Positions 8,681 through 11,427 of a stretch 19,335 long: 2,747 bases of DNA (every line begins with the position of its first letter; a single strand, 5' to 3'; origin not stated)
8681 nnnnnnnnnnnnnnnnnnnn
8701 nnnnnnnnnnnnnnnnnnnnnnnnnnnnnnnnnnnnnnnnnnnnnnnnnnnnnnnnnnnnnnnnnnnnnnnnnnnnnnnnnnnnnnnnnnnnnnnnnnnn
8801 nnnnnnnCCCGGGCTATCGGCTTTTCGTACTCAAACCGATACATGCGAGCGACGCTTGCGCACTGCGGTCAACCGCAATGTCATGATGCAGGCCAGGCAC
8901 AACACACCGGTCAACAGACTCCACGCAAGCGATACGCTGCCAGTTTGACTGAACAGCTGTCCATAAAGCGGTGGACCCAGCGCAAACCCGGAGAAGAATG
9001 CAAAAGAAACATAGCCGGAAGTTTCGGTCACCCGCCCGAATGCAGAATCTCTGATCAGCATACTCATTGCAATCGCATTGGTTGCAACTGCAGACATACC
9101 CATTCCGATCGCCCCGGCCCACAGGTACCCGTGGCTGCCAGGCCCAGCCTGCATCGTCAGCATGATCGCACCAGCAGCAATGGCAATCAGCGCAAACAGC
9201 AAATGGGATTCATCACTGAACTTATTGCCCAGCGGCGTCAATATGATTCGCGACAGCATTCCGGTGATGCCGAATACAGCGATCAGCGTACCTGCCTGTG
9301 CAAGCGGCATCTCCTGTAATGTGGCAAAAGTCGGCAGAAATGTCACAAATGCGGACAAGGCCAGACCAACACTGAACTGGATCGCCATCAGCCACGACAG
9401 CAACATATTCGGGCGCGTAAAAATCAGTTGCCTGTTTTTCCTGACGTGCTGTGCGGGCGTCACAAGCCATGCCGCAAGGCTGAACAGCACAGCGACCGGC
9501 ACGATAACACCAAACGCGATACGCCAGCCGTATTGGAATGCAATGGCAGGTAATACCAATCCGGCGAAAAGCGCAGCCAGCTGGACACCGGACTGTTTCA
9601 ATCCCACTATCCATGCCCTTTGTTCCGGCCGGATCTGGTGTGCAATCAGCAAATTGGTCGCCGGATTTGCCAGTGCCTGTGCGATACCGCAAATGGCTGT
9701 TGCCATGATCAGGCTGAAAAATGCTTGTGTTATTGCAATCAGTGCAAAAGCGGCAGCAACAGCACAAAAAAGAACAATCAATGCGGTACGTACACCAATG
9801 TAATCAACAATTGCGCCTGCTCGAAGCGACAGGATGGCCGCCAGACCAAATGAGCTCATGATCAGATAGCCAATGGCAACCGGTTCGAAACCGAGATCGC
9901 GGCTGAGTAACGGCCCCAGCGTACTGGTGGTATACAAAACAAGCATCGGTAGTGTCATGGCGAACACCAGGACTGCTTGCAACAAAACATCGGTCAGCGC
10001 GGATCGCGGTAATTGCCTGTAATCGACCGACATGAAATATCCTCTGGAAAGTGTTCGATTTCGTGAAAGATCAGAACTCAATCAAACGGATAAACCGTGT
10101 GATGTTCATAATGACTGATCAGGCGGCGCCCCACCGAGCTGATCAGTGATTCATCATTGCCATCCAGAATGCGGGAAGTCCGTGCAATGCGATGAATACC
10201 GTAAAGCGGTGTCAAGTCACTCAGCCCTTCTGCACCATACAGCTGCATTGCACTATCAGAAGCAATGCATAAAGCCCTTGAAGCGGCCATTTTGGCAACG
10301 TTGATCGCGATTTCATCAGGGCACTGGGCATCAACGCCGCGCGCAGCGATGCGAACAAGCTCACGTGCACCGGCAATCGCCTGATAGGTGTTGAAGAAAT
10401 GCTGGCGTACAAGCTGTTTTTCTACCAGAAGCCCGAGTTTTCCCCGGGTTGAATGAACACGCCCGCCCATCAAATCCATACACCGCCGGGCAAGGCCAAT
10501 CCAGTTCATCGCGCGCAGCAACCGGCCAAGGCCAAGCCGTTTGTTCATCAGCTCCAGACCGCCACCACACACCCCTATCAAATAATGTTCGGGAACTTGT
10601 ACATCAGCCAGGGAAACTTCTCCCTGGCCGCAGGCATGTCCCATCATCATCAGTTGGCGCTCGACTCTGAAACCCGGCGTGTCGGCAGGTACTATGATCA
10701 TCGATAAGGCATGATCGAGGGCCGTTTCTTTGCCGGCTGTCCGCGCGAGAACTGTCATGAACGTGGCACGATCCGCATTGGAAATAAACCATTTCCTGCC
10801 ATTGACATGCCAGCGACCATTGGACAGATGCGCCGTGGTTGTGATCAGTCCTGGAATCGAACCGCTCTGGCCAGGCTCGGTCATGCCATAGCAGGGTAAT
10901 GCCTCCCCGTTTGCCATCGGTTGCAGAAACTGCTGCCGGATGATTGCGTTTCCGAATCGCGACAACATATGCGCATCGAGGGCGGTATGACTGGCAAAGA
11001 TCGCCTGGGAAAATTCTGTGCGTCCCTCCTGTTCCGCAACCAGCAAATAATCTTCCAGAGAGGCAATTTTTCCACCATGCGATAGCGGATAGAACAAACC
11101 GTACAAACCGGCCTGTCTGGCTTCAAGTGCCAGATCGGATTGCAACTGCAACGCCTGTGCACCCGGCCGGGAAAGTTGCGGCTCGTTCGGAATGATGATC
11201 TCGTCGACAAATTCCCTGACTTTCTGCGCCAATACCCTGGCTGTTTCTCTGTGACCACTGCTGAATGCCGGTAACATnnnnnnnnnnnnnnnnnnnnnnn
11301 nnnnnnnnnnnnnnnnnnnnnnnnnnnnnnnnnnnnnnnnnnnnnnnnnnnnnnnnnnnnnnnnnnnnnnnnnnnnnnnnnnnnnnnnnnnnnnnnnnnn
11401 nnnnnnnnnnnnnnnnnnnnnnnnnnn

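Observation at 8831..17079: Self-contained thiocarboxylate (thioacid) small-molecule operon: E1-rhodanese + JAMM + GG sulfur carrier joined to a CoA-transferase/ANL-ligase pair, an ACAD and an MFS exporter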

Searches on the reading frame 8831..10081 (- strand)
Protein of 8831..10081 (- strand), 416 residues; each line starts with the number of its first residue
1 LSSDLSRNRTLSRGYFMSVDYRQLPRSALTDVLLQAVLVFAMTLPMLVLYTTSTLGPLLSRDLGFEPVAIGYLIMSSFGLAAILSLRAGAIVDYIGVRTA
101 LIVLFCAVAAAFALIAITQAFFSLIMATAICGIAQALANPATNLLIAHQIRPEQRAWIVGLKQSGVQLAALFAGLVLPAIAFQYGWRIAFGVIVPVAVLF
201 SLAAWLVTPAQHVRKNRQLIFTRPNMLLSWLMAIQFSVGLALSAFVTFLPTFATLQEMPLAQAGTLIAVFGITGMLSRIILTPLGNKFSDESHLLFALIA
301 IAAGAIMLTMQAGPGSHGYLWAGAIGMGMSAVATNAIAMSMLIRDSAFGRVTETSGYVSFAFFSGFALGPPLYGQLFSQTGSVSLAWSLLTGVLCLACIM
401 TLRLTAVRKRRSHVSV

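Call 4: search_protein_families(library=pfam, proteins=[window:8831-10081:-], max_evalue=0.01)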
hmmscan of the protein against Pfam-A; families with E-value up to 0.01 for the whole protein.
window:8831-10081:- (416 aa): 2 families
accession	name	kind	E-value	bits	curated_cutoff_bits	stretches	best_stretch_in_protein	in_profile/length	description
PF07690.21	MFS_1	-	8.7e-34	117.4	33.4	1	40-370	3-347/347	Major Facilitator Superfamily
PF06779.20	MFS_4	-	0.0002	21.2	26.3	1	98-400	60-362/364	Uncharacterised MFS-type transporter YbfB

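Call 5: search_protein_families(library=ncbifam, proteins=[window:8831-10081:-], max_evalue=0.01)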
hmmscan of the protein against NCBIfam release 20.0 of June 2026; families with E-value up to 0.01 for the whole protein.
window:8831-10081:- (416 aa): 12 families
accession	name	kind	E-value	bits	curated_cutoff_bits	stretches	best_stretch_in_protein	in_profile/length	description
TIGR00893.1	2A0114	subfamily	1.4e-12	47.3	395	1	50-209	11-170/399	D-galactonate transporter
TIGR00881.1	2A0104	subfamily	1.7e-10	40.5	407.75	1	53-207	15-170/379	phosphoglycerate transporter protein PgtP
TIGR00895.1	2A0115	subfamily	2e-10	40.2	418.55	1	49-216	33-202/398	aromatic acid/H+ symport family MFS transporter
NF038246.1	bile_salt_MFS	equivalog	4.8e-09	35.6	400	1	227-399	227-398/408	conjugated bile salt MFS transporter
TIGR00880.1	2_A_01_02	superfamily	4.4e-08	33.4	131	1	81-209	11-139/141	multidrug resistance protein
NF038077.1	MFS_export_MxcK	equivalog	8.5e-06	25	525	1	32-214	13-194/405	myxochelin export MFS transporter MxcK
TIGR00894.1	2A0114euk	subfamily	2e-05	23.3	626.45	1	84-207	92-217/465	Na(+)-dependent inorganic phosphate cotransporter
NF002921.0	PRK03545.1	equivalog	6.4e-05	22.1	401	1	39-365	15-340/396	sugar transporter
TIGR00711.1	efflux_EmrB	subfamily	0.00014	20.7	230.2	0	34-218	3-186/485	DHA2 family efflux MFS transporter permease subunit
NF008586.0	PRK11551.1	equivalog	0.00023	20.3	410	1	47-411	29-402/406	3-(3-hydroxy-phenyl)propionate transporter MhpT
TIGR00886.1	2A0108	subfamily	0.00024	20.3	311.7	1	39-316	7-316/368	NarK family nitrate/nitrite MFS transporter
TIGR00896.1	CynX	subfamily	0.00036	19.7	406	1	61-384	28-353/355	CynX/NimT family MFS transporter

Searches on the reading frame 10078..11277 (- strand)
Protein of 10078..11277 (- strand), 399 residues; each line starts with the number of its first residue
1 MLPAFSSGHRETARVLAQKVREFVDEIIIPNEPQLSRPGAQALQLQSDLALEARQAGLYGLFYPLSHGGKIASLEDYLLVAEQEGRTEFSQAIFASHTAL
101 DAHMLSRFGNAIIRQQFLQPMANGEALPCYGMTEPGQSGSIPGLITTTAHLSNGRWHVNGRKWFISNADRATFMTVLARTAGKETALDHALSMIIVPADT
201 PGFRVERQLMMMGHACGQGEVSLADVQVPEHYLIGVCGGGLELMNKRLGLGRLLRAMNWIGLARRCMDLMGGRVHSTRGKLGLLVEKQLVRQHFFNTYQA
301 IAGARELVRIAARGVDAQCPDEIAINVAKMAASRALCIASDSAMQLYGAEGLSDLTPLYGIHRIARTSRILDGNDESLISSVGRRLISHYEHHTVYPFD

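Call 4: search_protein_families(library=pfam, proteins=[window:10078-11277:-], max_evalue=0.01)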
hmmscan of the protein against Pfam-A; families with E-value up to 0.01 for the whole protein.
window:10078-11277:- (399 aa): 3 families
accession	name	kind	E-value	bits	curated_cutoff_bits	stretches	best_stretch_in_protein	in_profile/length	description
PF00441.29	Acyl-CoA_dh_1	-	2.2e-32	112.7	22.4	1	238-386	1-149/150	Acyl-CoA dehydrogenase, C-terminal domain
PF02770.24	Acyl-CoA_dh_M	-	2.9e-21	75.9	33.3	1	129-226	1-97/97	Acyl-CoA dehydrogenase, middle domain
PF02771.21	Acyl-CoA_dh_N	-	1.4e-13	51.7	22.9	1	11-125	2-113/113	Acyl-CoA dehydrogenase, N-terminal domain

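Call 5: search_protein_families(library=ncbifam, proteins=[window:10078-11277:-], max_evalue=0.01)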
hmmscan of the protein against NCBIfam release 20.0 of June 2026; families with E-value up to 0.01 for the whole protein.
window:10078-11277:- (399 aa): 20 families
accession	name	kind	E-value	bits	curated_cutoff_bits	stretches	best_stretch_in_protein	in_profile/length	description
NF008997.0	PRK12341.1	equivalog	1.2e-32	113.4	537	1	55-391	48-381/382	acyl-CoA dehydrogenase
NF042972.1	AcrlCoAredClosAcrC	equivalog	3e-32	111.7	640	1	14-376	10-366/378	acryloyl-CoA reductase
NF045552.1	GlutCoADH_Des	equivalog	7.1e-29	101.2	470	1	13-374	9-367/387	glutaryl-CoA dehydrogenase Acd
NF045652.1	ProlPCPDhRedW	equivalog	5e-27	94.7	650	1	53-384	40-371/376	L-prolyl-[peptidyl-carrier protein] dehydrogenase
NF043006.1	CyhCrbnylCoADH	equivalog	1.6e-26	93.2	650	1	10-376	5-365/380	cyclohexane-1-carbonyl-CoA dehydrogenase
NF058590.1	AcCoDHFadEBacil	equivalog_domain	2.5e-26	92.4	600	1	11-269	23-274/586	acyl-CoA dehydrogenase FadE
NF053553.1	prodigi_MBC_PigA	equivalog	2.7e-25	89.3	500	1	41-375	33-368/381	prodigiosin MBC biosynthesis dehydrogenase PigA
NF042439.1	SulpropCoADesulf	equivalog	5.3e-24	84.7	600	1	52-387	32-371/379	3-sulfinopropanoyl-CoA desulfinase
NF002885.1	PRK03354.1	equivalog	9.7e-18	64.3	540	1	60-390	53-377/378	crotonobetainyl-CoA dehydrogenase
TIGR03207.1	cyc_hxne_CoA_dh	equivalog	1.5e-16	60.1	575.35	1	13-268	5-254/372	cyclohexanecarboxyl-CoA dehydrogenase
NF049984.1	Rv1679_FadE16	equivalog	1.3e-13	51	600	1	53-383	33-362/371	Rv1679 family acyl-CoA dehydrogenase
TIGR03204.1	pimC_large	equivalog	4.9e-12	45.4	623.85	1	64-251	60-243/395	pimeloyl-CoA dehydrogenase large subunit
NF052270.1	Staph_DH_FadE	equivalog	5.7e-12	45.1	600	1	93-231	105-239/400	acyl-CoA dehydrogenase FadE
NF037942.1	ac_ACP_DH_MbtN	equivalog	6.8e-12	44.8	700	1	103-390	86-369/376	mycobactin biosynthesis acyl-ACP dehydrogenase MbtN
NF007000.1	PRK09463.1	subfamily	1.2e-10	40.4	600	1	54-253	83-298/726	acyl-CoA dehydrogenase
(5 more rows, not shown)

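Call 51: search_solved_structures(query=window:10078-11277:-, max_evalue=1e-10, show_alignments=3)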
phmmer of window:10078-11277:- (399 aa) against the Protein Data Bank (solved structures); distinct sequences matched with E-value up to 1e-10: 76 (the best 60 are shown).
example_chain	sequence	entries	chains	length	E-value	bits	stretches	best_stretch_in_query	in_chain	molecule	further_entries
8v3u_A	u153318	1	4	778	1.9e-40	142.1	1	19-385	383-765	Acyl-Coenzyme A dehydrogenase family, member 11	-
8v3v_A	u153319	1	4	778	9.5e-40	139.8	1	19-385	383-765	Acyl-Coenzyme A dehydrogenase family, member 11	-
2wbi_A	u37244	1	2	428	1.5e-35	126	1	24-383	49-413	ACYL-COA DEHYDROGENASE FAMILY MEMBER 11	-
4hr3_A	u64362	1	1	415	2.5e-32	115.4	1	48-388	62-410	Putative acyl-CoA dehydrogenase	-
4m9a_A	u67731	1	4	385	1.8e-31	112.6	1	10-378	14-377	Acyl-CoA dehydrogenase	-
5ol2_C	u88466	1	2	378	2.7e-31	112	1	53-377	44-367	Acyl-CoA dehydrogenase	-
4n5f_A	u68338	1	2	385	4.4e-30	108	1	10-378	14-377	Putative acyl-CoA dehydrogenase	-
7szv_A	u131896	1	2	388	5.1e-30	107.8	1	50-383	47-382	Acyl-CoA dehydrogenase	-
1jqi_A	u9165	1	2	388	7.1e-29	104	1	11-381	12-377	short chain acyl-CoA dehydrogenase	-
5lnx_A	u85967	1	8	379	1.1e-28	103.3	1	20-377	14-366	Acyl-CoA dehydrogenase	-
3r7k_A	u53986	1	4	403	1.8e-27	99.4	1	13-383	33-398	Probable acyl CoA dehydrogenase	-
7y0a_A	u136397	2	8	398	2.6e-27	98.9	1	11-393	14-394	Short-chain specific acyl-CoA dehydrogenase, mitochondrial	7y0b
2vig_A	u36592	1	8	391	4.9e-27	98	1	11-388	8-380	SHORT-CHAIN SPECIFIC ACYL-COA DEHYDROGENASE,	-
1ws9_A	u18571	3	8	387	9e-27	97.1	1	14-387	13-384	acyl-CoA dehydrogenase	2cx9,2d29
8sgs_A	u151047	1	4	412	1.2e-26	96.7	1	11-381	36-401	Short-chain specific acyl-CoA dehydrogenase, mitochondrial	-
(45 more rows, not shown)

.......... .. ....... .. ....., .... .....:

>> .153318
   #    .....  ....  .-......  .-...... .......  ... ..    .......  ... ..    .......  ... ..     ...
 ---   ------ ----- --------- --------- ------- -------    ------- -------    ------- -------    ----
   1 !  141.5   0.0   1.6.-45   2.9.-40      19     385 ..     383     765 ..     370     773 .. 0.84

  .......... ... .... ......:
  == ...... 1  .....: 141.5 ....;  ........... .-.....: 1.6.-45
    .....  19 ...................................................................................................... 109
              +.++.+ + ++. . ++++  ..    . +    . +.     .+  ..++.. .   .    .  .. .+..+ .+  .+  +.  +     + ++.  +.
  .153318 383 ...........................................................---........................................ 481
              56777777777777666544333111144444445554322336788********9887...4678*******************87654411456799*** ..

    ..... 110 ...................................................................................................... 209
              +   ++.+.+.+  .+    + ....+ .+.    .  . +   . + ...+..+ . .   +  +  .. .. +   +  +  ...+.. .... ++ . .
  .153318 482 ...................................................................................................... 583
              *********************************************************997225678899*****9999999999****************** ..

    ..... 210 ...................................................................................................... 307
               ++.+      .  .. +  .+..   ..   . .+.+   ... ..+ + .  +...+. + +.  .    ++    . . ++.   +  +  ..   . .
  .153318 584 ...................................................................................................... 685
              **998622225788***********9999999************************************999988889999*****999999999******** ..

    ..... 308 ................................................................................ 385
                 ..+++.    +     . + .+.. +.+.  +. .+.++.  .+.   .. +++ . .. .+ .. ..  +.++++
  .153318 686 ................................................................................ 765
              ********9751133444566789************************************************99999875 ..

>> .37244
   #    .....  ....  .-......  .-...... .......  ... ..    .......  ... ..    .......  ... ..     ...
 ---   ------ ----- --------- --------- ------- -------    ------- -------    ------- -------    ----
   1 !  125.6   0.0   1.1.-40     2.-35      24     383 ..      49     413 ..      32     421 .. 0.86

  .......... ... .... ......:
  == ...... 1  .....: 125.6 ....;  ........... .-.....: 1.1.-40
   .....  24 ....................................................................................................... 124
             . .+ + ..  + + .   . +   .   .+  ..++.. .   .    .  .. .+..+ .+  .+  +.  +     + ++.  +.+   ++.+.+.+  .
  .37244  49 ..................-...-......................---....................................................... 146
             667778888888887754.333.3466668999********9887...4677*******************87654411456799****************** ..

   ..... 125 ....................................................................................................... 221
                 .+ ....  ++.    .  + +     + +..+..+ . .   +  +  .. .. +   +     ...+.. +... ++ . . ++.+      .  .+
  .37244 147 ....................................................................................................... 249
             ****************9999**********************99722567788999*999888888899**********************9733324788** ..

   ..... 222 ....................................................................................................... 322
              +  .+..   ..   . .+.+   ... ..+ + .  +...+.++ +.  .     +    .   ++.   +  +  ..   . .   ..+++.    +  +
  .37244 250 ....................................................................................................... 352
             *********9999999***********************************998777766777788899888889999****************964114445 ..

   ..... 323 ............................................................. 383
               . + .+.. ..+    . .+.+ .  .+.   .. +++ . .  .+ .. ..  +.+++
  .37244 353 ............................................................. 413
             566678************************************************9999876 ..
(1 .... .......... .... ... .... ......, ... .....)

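Call 85: search_protein_families(library=padloc, proteins=[window:10078-11277:-], max_evalue=0.001)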
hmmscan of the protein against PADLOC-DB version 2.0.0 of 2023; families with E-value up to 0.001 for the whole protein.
window:10078-11277:- (399 aa): 0 families
